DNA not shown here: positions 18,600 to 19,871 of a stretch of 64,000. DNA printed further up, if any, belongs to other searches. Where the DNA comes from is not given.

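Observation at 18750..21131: GH114-like hydrolase module fused to the C-terminus of PelG, while the PelA-like protein lacks its hydrolase domain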

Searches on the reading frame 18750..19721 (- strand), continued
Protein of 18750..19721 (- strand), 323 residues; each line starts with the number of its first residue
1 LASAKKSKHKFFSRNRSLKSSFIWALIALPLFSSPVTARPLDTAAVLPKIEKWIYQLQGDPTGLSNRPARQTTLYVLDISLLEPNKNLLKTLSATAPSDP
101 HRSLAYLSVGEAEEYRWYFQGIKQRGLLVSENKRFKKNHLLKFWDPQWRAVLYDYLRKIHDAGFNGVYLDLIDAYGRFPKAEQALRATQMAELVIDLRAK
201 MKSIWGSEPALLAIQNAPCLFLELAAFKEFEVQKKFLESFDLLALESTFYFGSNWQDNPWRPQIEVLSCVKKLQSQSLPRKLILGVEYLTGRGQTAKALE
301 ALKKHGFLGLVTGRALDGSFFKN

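Call 49: search_solved_structures(query=A2, max_evalue=0.01, show_alignments=5)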
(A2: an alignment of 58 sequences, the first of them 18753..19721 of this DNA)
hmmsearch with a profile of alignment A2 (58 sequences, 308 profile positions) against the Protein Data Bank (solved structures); distinct sequences matched with E-value up to 0.01: 10.
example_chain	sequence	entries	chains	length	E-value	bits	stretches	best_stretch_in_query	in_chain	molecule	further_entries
9eux_G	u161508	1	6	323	2.3e-76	260.1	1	10-299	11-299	Uncharacterized protein TM_1410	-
2aam_A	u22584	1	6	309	2.9e-75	256.4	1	35-299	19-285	Hypothetical protein TM1410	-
9euz_A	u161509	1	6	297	6.6e-75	255.3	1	37-299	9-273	Uncharacterized protein TM_1410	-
9ep5_A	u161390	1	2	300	6e-60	206.1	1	29-301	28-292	Glycoside-hydrolase family GH114 TIM-barrel domain-containing protein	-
5tcb_A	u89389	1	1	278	3e-14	56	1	71-299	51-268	PelA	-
5tsy_A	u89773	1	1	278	2.7e-13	52.9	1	71-299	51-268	PelA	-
9cgy_A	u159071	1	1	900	1.4e-11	47.3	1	78-300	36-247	PelA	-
6oj1_A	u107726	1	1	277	1.3e-07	34.2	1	76-202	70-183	Endo alpha-1,4 polygalactosaminidase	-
6ojb_A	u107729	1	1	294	1.7e-07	33.9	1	76-202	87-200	Endo alpha-1,4 polygalactosaminidase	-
9ep6_A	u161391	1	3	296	0.00031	23.2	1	144-282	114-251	alpha-galactosidase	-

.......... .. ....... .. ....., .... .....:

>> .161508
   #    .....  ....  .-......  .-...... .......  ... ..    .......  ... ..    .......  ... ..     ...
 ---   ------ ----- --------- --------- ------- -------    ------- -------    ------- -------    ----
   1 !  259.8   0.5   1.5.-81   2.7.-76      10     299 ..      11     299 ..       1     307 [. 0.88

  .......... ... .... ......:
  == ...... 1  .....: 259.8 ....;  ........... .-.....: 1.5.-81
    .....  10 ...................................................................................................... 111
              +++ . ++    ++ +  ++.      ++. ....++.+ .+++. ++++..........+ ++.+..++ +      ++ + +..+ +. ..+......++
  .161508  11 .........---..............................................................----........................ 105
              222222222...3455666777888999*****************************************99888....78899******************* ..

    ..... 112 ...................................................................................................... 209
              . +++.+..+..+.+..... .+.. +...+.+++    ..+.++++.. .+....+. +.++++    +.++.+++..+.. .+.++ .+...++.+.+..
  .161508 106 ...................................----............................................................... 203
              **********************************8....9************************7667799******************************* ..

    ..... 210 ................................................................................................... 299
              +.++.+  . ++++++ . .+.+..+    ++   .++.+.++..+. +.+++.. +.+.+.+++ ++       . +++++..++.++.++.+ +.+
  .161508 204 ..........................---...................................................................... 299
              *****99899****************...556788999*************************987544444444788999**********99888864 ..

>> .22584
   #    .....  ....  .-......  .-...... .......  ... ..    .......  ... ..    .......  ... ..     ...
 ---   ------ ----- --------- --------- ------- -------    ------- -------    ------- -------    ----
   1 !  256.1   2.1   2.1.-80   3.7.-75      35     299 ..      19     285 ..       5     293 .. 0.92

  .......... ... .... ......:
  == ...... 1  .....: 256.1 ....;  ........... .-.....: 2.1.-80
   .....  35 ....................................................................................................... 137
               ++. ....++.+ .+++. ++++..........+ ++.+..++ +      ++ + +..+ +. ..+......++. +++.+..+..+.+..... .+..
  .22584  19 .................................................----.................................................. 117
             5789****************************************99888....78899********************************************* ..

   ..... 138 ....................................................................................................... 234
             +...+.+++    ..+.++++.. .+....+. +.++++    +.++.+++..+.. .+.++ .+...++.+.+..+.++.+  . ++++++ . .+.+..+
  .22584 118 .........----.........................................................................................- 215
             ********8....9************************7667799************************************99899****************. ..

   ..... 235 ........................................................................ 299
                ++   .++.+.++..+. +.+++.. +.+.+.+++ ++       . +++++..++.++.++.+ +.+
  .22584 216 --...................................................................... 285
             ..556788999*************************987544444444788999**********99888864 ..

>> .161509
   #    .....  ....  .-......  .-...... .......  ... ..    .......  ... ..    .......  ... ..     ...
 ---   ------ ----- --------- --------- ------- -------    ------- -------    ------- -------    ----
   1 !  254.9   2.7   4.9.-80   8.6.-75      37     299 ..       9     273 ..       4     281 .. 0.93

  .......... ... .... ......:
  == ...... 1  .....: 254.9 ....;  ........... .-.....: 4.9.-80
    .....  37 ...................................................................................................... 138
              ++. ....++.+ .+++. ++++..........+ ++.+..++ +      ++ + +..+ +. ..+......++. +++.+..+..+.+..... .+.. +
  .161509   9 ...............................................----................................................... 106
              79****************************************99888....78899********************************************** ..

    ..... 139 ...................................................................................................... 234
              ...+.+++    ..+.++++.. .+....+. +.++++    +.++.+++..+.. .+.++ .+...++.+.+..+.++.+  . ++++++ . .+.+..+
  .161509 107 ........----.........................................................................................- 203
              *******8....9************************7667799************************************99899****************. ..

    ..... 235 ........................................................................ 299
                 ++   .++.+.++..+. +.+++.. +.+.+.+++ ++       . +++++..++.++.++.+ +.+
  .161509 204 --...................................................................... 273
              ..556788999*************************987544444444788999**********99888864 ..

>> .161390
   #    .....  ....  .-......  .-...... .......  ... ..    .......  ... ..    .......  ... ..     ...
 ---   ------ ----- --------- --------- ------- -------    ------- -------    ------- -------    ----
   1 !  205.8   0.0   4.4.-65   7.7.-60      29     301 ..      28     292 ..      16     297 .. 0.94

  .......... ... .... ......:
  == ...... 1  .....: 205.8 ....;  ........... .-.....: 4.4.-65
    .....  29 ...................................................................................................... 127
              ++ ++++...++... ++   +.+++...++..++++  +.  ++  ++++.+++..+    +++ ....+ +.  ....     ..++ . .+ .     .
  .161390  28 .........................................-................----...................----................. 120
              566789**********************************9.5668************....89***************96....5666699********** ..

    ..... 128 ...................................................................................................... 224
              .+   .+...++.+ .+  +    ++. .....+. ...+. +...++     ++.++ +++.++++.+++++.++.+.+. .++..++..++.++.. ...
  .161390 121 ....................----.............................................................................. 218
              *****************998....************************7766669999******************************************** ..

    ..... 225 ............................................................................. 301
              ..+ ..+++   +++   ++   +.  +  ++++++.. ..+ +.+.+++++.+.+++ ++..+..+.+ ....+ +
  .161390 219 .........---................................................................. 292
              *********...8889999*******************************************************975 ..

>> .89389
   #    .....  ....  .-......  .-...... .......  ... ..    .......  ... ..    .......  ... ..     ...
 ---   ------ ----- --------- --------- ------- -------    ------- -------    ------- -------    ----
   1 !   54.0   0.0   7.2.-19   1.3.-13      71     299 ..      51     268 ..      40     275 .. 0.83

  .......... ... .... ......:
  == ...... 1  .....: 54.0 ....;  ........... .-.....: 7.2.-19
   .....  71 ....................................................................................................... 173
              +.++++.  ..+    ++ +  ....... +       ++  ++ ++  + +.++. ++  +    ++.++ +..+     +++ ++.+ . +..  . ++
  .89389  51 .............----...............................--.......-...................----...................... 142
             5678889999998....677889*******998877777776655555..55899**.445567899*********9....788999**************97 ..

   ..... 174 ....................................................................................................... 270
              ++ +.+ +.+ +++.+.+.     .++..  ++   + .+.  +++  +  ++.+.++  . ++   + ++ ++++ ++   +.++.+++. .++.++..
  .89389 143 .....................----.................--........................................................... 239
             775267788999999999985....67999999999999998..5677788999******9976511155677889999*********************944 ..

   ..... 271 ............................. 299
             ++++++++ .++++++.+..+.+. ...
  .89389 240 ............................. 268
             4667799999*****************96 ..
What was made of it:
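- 18753..19586 (-): GH191-type (β/α)8 glycoside hydrolase domain, residues 516-793. Putative nucleophile D640 lies at 19212-19214 and acid/base E716 at 18984-18986. Profile versus PDB (call 49).
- On CAZy GH191 (TM1410 / Env-GH191 endo-α-1,4-galactosaminidase family): Profile: 2.3e-76, 6e-60, 3e-14, and 1.3e-7 for Ega3 (call 49).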

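Call 59: predict_structure(alignment_id=A2)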
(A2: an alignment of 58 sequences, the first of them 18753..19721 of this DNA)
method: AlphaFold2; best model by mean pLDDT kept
length: 323 residues; sequences in the alignment: 58
mean_pLDDT: 86.2   pTM: 0.83
mean pLDDT of the five models: 86.2, 84.7, 84.6, 84.2, 83.8
residues with pLDDT >= 90: 218; 70-90: 46; 50-70: 37; < 50: 22
segments of 3 or more residues with pLDDT < 50: 1-3, 9-25
pLDDT, mean of each block of 10 residues (from residue 1): 48 43 49 63 82 92 71 89 73 59 93 95 98 95 98 96 94 97 98 98 92 95 96 96 97 95 97 84 96 97 97 92 68
secondary structure, 60 per line:
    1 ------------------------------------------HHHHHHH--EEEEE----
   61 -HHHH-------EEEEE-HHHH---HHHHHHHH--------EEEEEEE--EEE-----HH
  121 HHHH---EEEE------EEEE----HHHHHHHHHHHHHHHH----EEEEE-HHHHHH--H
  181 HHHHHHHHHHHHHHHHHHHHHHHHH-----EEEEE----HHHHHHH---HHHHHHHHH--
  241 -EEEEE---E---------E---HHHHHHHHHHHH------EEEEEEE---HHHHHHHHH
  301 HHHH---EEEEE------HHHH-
elements in order: H43-49 E52-56 H62-65 E73-77 H79-82 H86-93 E102-108 E111-113 H119-124 E128-131 E138-141 H146-161 E166-170 H172-177 H180-205 E211-215 H220-226 H230-238 E242-246 H264-275 E282-288 H292-304 E308-312 H319-322
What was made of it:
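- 18753..19586 (-): AF2 model with pLDDT 86 (call 59).
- On CAZy GH191 (TM1410 / Env-GH191 endo-α-1,4-galactosaminidase family): AF2 mean pLDDT 86.2 and pTM 0.83 (call 59).
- The AF2 run of the C-terminal part gave low confidence and no helix for the linker (call 59).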

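Call 63: fold_search(model_id=the predicted structure, library=pdb)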
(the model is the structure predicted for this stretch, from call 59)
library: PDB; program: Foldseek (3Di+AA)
matches with E <= 10: 1651; with E <= 0.001: 226
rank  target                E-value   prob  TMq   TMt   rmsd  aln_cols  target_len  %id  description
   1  9ep5_A                1.9e-17  1.00  0.64  0.76   3.3       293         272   21  GH191 family Alpha-Galactosaminidase from Environmental sample (99.2% identity to Myxococcus fulvus enzyme) (released 2025-04-23)
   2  9euz_C                8.5e-17  1.00  0.67  0.76   3.2       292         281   22  Glycoside hydrolase family 191 enzyme from Thermotoga maritima (released 2025-04-09)
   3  9eux_A                1.7e-16  1.00  0.66  0.75   3.2       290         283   21  Glycoside hydrolase familiy 191 enzyme from Thermotoga maritima (released 2025-04-09)
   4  9euz_A                4.5e-16  1.00  0.66  0.75   3.2       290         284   21  Glycoside hydrolase family 191 enzyme from Thermotoga maritima (released 2025-04-09)
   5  9eux_E                6.4e-16  1.00  0.61  0.69   5.5       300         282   20  Glycoside hydrolase familiy 191 enzyme from Thermotoga maritima (released 2025-04-09)
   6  9eux_D                6.8e-16  1.00  0.67  0.76   3.1       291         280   21  Glycoside hydrolase familiy 191 enzyme from Thermotoga maritima (released 2025-04-09)
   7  9eux_C                9.1e-16  1.00  0.66  0.75   3.3       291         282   21  Glycoside hydrolase familiy 191 enzyme from Thermotoga maritima (released 2025-04-09)
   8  9eux_B                9.7e-16  1.00  0.61  0.69   5.5       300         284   20  Glycoside hydrolase familiy 191 enzyme from Thermotoga maritima (released 2025-04-09)
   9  2aam_C                1.3e-15  1.00  0.66  0.73   3.3       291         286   21  Crystal structure of a putative glycosidase (tm1410) from thermotoga maritima at 2.20 A resolution (released 2005-07-26)
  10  2aam_B                1.6e-15  1.00  0.65  0.73   3.4       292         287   21  Crystal structure of a putative glycosidase (tm1410) from thermotoga maritima at 2.20 A resolution (released 2005-07-26)
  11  2aam_A                2.6e-15  1.00  0.61  0.69   5.5       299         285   20  Crystal structure of a putative glycosidase (tm1410) from thermotoga maritima at 2.20 A resolution (released 2005-07-26)
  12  5tcb                  1.2e-12  1.00  0.60  0.75   4.2       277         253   16  Structure of the glycoside hydrolase domain of PelA from Pseudomonas aeruginosa (released 2017-09-20)
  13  5tsy                  1.3e-12  1.00  0.58  0.72   4.4       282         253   17  Structure of the glycoside hydrolase domain of PelA variant E218A from Pseudomonas aeruginosa (released 2017-11-08)
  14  9ep6_A                2.6e-11  1.00  0.53  0.59   5.7       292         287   15  Alpha-Galactosaminidase family GH114 from Fusarium solani (released 2025-04-23)
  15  6oj1_A                1.5e-10  1.00  0.56  0.70   3.9       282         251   14  Crystal Structure of Aspergillus fumigatus Ega3 (released 2019-08-14)
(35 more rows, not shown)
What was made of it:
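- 18753..19586 (-): Foldseek top hits 9ep5, 9euz and 2aam (call 63).
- On CAZy GH191 (TM1410 / Env-GH191 endo-α-1,4-galactosaminidase family): Foldseek: 9ep5 E 1.9e-17, target TM-score 0.76; 9euz target TM-score 0.76 (call 63).
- On CAZy GH114 in the strict sense (Ega3 type): However, Ega3 and FsGH114 rank below both GH191 and GH166 by sequence and by fold (calls 49, 63).
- On CAZy GH166 (PelA hydrolase domain): 5tcb E 3e-14 (profile) and 1.2e-12 (Foldseek), well behind GH191 (calls 49, 63).
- GH191 assignment: profile E 2.3e-76 to TM1410 and 6e-60 to Env-GH191 (call 49); AF2 pLDDT 86 (call 59); Foldseek top hits are GH191 structures (call 63).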

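Call 69: find_encoding_contigs(protein=P0125, flank=10000, max_places=1)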
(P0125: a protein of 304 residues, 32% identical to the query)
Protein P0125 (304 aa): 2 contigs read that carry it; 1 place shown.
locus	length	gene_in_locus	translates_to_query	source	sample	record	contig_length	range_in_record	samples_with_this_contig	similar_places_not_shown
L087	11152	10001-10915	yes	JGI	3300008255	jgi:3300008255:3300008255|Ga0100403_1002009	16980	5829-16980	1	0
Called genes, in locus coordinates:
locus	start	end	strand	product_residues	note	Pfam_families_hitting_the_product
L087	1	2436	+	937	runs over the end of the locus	PF00515:TPR_1 (faint), PF07719:TPR_2 (faint), PF12895:ANAPC3 (faint), PF13174:TPR_6 (faint), PF13176:TPR_7 (faint), PF13181:TPR_8 (faint), PF13424:TPR_12 (faint), PF13428:TPR_14 (faint), +5 more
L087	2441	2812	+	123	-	PF00072:Response_reg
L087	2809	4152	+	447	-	-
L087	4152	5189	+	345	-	-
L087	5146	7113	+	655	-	PF02985:HEAT (faint), PF13646:HEAT_2 (weak)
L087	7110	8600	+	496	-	PF11997:DUF3492, PF13439:Glyco_transf_4 (weak), PF20706:GT4-conflict (weak), PF00534:Glycos_transf_1, PF13692:Glyco_trans_1_4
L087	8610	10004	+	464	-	PF16933:PelG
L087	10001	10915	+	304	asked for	PF03537:Glyco_hydro_114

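Call 70: find_encoding_contigs(protein=P0129, flank=10000, max_places=1)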
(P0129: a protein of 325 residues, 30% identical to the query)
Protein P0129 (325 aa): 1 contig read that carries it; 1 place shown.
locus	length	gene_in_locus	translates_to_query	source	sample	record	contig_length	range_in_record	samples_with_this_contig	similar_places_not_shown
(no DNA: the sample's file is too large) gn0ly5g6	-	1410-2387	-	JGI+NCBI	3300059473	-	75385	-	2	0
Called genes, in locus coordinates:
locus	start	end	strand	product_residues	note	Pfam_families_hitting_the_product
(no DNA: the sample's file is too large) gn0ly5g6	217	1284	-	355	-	PF05343:Peptidase_M42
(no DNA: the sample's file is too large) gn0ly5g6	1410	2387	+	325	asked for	PF03537:Glyco_hydro_114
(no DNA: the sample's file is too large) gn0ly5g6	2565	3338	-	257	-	PF12679:ABC2_membrane_2, PF12730:ABC2_membrane_4 (weak)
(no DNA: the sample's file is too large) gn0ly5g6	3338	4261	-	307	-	PF00005:ABC_tran, PF13304:AAA_21 (weak)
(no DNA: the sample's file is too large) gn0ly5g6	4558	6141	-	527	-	PF09471:Peptidase_M64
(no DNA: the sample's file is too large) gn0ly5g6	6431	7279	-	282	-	-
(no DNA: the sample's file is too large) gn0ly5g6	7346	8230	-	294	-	PF06271:RDD (faint), PF05569:Peptidase_M56 (faint), PF01435:Peptidase_M48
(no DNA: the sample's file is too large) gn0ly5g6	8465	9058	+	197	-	PF01966:HD (weak)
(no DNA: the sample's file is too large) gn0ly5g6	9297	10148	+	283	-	PF06750:A24_N_bact, PF01478:Peptidase_A24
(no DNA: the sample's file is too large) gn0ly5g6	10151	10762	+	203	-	-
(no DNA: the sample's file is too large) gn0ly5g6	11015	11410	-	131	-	PF03652:RuvX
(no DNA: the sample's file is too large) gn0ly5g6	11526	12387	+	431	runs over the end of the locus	PF19425:Csd3_N2, PF01551:Peptidase_M23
